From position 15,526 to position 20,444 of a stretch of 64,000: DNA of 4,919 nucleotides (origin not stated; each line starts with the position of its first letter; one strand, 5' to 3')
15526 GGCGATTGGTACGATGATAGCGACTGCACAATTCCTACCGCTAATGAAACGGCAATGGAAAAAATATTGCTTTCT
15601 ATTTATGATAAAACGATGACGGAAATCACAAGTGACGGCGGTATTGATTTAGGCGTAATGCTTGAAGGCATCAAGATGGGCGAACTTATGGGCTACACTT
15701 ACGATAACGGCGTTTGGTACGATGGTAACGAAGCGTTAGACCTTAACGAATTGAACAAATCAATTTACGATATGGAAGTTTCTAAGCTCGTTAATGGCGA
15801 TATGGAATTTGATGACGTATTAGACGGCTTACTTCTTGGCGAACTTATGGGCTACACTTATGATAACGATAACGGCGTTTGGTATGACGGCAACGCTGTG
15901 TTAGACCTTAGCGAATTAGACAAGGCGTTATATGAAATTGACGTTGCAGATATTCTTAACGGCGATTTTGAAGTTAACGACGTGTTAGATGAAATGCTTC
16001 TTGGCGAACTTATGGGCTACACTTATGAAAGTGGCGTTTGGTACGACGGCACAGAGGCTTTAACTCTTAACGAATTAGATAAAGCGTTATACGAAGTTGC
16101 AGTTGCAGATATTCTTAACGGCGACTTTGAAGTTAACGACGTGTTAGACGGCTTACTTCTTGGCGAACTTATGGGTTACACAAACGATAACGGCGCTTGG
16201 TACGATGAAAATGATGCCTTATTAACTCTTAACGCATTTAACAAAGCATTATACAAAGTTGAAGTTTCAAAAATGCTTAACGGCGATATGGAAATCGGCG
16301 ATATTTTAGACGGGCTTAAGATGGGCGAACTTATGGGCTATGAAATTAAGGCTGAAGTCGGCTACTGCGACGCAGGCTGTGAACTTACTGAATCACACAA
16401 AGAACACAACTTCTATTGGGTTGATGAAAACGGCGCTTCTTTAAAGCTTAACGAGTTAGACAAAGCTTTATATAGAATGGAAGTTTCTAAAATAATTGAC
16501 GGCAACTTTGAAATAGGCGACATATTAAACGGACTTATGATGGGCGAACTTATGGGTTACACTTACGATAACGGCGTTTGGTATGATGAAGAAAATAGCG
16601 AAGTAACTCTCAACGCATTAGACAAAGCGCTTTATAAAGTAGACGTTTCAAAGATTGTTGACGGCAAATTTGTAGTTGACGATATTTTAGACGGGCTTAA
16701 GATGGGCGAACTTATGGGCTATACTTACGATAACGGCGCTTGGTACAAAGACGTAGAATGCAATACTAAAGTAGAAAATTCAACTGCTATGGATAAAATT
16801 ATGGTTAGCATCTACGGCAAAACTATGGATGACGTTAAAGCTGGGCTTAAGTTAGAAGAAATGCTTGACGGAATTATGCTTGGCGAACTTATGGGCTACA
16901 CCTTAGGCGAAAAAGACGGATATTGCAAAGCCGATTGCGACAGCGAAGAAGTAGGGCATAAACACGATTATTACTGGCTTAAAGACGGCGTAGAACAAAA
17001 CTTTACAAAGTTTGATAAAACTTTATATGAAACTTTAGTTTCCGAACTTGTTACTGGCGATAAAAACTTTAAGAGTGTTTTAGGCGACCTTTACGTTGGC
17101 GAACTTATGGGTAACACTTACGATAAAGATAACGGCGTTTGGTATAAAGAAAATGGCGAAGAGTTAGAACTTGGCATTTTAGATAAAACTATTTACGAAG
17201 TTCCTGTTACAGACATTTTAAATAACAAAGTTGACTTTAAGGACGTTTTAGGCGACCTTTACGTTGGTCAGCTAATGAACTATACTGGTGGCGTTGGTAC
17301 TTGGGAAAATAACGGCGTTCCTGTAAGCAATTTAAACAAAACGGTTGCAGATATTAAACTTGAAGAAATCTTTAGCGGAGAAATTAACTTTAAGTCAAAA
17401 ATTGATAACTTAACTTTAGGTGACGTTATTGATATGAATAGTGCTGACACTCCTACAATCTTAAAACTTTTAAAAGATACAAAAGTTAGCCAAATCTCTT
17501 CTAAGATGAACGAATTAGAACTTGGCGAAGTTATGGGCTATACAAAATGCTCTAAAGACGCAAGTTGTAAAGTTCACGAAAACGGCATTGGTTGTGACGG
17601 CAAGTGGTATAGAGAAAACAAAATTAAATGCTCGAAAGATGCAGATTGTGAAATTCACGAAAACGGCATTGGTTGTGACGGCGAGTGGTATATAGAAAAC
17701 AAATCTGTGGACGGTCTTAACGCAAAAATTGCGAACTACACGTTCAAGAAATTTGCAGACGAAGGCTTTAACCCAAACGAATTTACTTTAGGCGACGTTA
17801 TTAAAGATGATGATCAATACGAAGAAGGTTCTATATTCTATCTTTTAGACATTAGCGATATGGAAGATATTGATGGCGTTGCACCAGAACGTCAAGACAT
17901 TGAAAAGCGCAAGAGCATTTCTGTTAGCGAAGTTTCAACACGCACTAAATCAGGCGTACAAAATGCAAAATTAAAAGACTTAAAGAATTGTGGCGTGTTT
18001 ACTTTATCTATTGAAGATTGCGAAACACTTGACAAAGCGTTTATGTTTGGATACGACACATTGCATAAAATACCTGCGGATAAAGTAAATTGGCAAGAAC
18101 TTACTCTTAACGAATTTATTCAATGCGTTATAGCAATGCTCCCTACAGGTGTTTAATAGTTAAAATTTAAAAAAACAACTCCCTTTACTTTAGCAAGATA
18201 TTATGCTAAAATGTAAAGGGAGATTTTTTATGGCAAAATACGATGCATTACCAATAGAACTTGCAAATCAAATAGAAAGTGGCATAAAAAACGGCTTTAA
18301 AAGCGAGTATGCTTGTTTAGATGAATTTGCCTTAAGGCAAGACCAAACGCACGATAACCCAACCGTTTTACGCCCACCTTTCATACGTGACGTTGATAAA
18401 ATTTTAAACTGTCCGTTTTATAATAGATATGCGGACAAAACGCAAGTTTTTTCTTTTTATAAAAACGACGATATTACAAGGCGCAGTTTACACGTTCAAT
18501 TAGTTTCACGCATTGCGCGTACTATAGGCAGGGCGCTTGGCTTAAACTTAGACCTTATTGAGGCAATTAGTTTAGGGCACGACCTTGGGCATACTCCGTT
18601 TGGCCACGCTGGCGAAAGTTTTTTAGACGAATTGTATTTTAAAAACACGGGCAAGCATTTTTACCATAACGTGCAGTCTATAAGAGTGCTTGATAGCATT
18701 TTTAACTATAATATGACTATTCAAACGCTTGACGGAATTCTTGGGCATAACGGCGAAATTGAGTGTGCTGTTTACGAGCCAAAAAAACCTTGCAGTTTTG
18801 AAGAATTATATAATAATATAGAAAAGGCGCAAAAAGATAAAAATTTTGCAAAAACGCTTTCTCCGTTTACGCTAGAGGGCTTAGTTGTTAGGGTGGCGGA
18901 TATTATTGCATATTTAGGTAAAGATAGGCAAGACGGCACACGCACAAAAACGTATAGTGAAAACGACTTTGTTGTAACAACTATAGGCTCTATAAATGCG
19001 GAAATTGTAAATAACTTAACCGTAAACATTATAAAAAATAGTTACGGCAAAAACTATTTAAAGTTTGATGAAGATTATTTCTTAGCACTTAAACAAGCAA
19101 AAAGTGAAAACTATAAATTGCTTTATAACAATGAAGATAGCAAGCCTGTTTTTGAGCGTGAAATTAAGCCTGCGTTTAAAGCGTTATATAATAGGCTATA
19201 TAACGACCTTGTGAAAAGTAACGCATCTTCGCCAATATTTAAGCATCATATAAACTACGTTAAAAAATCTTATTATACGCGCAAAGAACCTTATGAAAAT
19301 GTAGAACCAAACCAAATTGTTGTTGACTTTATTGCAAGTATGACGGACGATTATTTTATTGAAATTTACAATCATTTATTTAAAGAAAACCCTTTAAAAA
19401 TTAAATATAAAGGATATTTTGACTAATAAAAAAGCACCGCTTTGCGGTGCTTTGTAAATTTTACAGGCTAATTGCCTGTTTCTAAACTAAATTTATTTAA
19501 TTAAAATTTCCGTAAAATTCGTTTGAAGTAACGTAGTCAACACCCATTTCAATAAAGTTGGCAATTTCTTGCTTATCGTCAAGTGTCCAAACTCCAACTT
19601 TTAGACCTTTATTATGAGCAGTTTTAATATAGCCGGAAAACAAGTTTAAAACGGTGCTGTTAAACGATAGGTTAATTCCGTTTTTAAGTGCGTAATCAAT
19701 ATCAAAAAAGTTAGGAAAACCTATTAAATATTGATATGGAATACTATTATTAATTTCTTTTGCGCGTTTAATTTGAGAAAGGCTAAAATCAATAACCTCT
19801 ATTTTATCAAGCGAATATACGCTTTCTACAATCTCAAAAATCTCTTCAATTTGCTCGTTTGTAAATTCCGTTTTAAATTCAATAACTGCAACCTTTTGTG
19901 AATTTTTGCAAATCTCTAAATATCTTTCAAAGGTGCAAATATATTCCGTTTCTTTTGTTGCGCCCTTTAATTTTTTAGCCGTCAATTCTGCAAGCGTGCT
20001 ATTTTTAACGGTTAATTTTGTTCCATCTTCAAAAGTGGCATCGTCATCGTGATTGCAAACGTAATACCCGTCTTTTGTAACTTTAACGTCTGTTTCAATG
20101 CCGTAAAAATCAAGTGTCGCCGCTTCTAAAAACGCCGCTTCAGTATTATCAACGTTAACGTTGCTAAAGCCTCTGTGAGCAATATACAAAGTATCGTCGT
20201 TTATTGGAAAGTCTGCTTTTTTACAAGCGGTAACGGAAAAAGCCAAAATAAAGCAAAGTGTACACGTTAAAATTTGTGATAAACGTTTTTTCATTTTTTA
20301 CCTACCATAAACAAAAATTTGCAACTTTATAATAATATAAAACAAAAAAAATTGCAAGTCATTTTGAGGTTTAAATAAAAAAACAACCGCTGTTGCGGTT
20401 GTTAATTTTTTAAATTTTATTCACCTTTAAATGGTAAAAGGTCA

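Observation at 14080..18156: Membrane-anchored hyper-acidic repeat protein with periodic Cys/His modules: a novel extracellular metal- or calcium-binding scaffold?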

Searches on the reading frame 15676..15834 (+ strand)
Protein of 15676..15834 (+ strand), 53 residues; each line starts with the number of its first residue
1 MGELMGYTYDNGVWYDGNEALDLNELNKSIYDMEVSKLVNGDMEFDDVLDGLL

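Call 63: search_solved_structures(query=A4, max_evalue=10)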
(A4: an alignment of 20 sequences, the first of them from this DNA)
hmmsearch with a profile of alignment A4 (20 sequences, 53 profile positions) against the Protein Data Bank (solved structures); distinct sequences matched with E-value up to 10: 16.
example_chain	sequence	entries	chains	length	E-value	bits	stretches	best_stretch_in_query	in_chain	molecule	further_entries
1epw_A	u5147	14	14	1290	0.018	18.2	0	17-45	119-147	BOTULINUM NEUROTOXIN TYPE B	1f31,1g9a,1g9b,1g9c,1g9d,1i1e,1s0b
6g5f_A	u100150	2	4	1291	0.018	18.1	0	17-45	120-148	Botulinum neurotoxin type B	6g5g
9qc7_A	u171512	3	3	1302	0.019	18.1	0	17-45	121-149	Botulinum neurotoxin type B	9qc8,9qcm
7qfq_A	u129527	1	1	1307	0.019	18.1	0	17-45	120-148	Botulinum neurotoxin type B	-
6xi3_AAA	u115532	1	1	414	0.043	16.9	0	30-47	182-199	Large adhesion protein (Lap) involved in biofilm formation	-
3zuq_A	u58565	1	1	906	0.12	15.5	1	17-45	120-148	BOTULINUM NEUROTOXIN TYPE B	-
1f82_A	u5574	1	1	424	0.22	14.7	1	17-45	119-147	BOTULINUM NEUROTOXIN TYPE B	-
7t5f_A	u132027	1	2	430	0.22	14.7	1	17-45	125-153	Botulinum neurotoxin type B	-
2etf_A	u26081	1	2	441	0.23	14.6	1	17-45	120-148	Botulinum neurotoxin B light chain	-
7na9_A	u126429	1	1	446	0.23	14.6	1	17-45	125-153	Botulinum neurotoxin type B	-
2xhl_A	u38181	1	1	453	0.24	14.6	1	17-45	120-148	BOTULINUM NEUROTOXIN B LIGHT CHAIN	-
8za7_A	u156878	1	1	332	0.64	13.2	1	7-47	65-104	Lmo0067 protein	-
9moj_A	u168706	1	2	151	0.82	12.9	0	21-43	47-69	SsoGINS51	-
5fhy_A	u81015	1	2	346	1.1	12.4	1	17-45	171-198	B-type flagellar hook-associated protein 2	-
1no1_A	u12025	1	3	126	1.6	11.9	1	22-44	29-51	replisome organizer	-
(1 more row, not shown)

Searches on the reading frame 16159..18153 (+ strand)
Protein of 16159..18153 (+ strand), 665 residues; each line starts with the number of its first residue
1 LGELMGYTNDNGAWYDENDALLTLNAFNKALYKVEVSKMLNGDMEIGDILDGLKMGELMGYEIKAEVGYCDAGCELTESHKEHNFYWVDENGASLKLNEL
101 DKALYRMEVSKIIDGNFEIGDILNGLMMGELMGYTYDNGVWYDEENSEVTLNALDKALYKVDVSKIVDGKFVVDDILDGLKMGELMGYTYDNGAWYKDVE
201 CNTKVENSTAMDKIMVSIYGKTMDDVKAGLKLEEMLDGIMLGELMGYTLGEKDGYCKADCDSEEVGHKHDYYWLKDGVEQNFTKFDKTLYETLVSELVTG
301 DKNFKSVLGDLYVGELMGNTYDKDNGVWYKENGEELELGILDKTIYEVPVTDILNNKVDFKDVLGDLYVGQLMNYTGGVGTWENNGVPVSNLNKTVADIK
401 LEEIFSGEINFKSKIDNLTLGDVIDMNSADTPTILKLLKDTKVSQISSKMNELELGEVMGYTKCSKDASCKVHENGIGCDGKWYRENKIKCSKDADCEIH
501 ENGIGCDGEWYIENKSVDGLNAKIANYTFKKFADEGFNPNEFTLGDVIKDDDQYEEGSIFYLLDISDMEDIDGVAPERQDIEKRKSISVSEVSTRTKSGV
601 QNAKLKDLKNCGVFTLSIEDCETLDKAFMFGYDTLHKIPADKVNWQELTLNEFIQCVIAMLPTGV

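Call 54: predict_structure(alignment_id=A3)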
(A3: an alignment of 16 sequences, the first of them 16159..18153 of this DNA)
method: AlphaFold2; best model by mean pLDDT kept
length: 665 residues; sequences in the alignment: 16
mean_pLDDT: 79.5   pTM: 0.38
mean pLDDT of the five models: 79.5, 79.1, 77.8, 77.0, 76.5
residues with pLDDT >= 90: 64; 70-90: 505; 50-70: 60; < 50: 36
segments of 3 or more residues with pLDDT < 50: 73-76, 79-81, 252-269, 495-501, 503-505
pLDDT, mean of each block of 10 residues (from residue 1): 81 80 76 76 70 77 66 47 66 76 77 67 78 80 83 85 79 78 87 85 83 85 82 81 80 44 40 77 82 85 83 87 83 81 87 84 87 86 88 87 83 79 80 84 85 88 78 71 78 51 52 79 88 82 86 88 91 88 90 91 91 89 91 87 91 89 60
secondary structure, 60 per line:
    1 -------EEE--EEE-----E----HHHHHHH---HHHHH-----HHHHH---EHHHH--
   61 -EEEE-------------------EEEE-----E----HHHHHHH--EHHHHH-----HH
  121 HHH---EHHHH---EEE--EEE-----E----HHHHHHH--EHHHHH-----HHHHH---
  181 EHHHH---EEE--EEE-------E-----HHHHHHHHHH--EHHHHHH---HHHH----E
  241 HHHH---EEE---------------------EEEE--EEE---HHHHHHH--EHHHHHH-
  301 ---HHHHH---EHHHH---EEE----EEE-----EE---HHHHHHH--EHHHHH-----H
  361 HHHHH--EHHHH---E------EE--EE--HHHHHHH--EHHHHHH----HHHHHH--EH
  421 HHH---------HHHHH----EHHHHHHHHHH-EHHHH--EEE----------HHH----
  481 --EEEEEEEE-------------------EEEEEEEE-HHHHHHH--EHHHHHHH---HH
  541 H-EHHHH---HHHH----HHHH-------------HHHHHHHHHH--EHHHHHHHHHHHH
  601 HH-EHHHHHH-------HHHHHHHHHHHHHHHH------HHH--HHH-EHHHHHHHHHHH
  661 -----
elements in order: E8-10 E13-15 H26-32 H36-40 H46-50 H55-58 E62-65 E85-88 H99-105 H109-113 H119-123 H128-131 E135-137 E140-142 H153-159 H163-167 H173-177 H182-185 E189-191 E194-196 H210-219 H223-228 H232-235 H241-244 E248-250 E272-275 E278-280 H284-290 H294-299 H304-308 H313-316 E320-322 E327-329 H340-346 H350-354 H360-365 H369-372 H391-397 H401-406 H411-416 H420-423 H433-437 H443-452 H455-458 E461-463 E483-490 E510-517 H519-525 H529-535 H544-547 H551-554 H559-562 H576-585 H589-602 H605-610 H618-633 H650-660

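Call 71: fold_search(model_id=the predicted structure, library=pdb)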
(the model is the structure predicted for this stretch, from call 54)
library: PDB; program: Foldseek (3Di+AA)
matches with E <= 10: 16; with E <= 0.001: 0
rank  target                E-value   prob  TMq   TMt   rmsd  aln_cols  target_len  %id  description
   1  6c1y_A                3.9e+00  0.09  0.05  0.30   9.8        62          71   16  mbd of human mecp2 in complex with methylated DNA (released 2018-02-14)
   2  6ogk_A                3.9e+00  0.09  0.05  0.29   9.6        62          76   16  MeCP2 MBD in complex with DNA (released 2019-05-01)
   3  2moe_MODEL_1_A        4.4e+00  0.11  0.04  0.29   9.9        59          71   10  Solution structure of MBD4 methyl-cytosine binding domain bound to methylated DNA (released 2014-09-10)
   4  3vyq_A                4.6e+00  0.09  0.05  0.32   9.0        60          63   12  Crystal structure of the methyl CpG Binding Domain of MBD4 in complex with the 5mCG/TG sequence in space group P1 (released 2013-01-16)
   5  6ogj_B                6.0e+00  0.07  0.05  0.27   9.3        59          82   15  MeCP2 MBD in complex with DNA (released 2019-05-01)
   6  2mgs_MODEL_1_A        6.7e+00  0.03  0.05  0.25   7.5        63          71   14  Solution structure of CXCL5 (released 2014-04-02)
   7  6ogj_A                7.0e+00  0.06  0.05  0.28   9.5        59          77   15  MeCP2 MBD in complex with DNA (released 2019-05-01)
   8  3vxv_A                7.0e+00  0.04  0.04  0.28  10.0        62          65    8  Crystal structure of methyl CpG Binding Domain of MBD4 in complex with the 5mCG/TG sequence (released 2013-01-16)
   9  5mgs_D                7.4e+00  0.12  0.04  0.17   3.4        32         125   19  Human receptor NKR-P1 in deglycosylated form, extracellular domain (released 2018-05-23)
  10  1sl1_A                7.4e+00  0.01  0.06  0.06  28.2       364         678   17  Binary 5' complex of T7 DNA polymerase with a DNA primer/template containing a cis-syn thymine dimer on the template (released 2004-07-06)
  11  4lg7_A                8.2e+00  0.04  0.04  0.29   8.2        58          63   14  Crystal structure MBD4 MBD domain in complex with methylated CpG DNA (released 2013-07-17)
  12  2gon_D                9.2e+00  0.04  0.06  0.20   9.4       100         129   13  Xray Structure of Gag133-278 (released 2006-09-26)
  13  7fi8_B                9.7e+00  0.13  0.03  0.15   3.2        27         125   26  Crystal structure of human MICA mutants in complex with natural killer cell receptor NKG2D (released 2022-08-31)
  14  6c1a_B                9.7e+00  0.06  0.04  0.32   9.0        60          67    8  MBD2 in complex with methylated DNA (released 2018-02-14)
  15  5bt2_A                9.7e+00  0.05  0.05  0.30   9.7        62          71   16  MeCP2 MBD domain (A140V) in complex with methylated DNA (released 2016-08-17)
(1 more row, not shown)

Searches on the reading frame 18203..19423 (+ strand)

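Call 74: search_protein_families(library=pfam, proteins=[window:18203-19423:+], max_evalue=0.0001)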
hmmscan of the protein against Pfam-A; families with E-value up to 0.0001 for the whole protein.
window:18203-19423:+ (407 aa): 1 family
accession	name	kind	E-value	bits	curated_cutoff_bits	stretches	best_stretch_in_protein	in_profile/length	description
PF01966.28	HD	-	1.5e-09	38.6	22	1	97-236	4-114/116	HD domain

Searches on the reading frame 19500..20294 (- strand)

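Call 74: search_protein_families(library=pfam, proteins=[window:19500-20294:-], max_evalue=0.0001)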
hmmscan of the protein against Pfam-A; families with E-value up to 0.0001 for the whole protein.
window:19500-20294:- (265 aa): 2 families
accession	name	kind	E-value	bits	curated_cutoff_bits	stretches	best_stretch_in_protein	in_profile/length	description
PF03009.23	GDPD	-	4.5e-26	92.9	23.6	1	40-258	1-240/244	Glycerophosphoryl diester phosphodiesterase family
PF13653.12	GDPD_2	-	2.4e-07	31.4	27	1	232-259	1-28/30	Glycerophosphoryl diester phosphodiesterase family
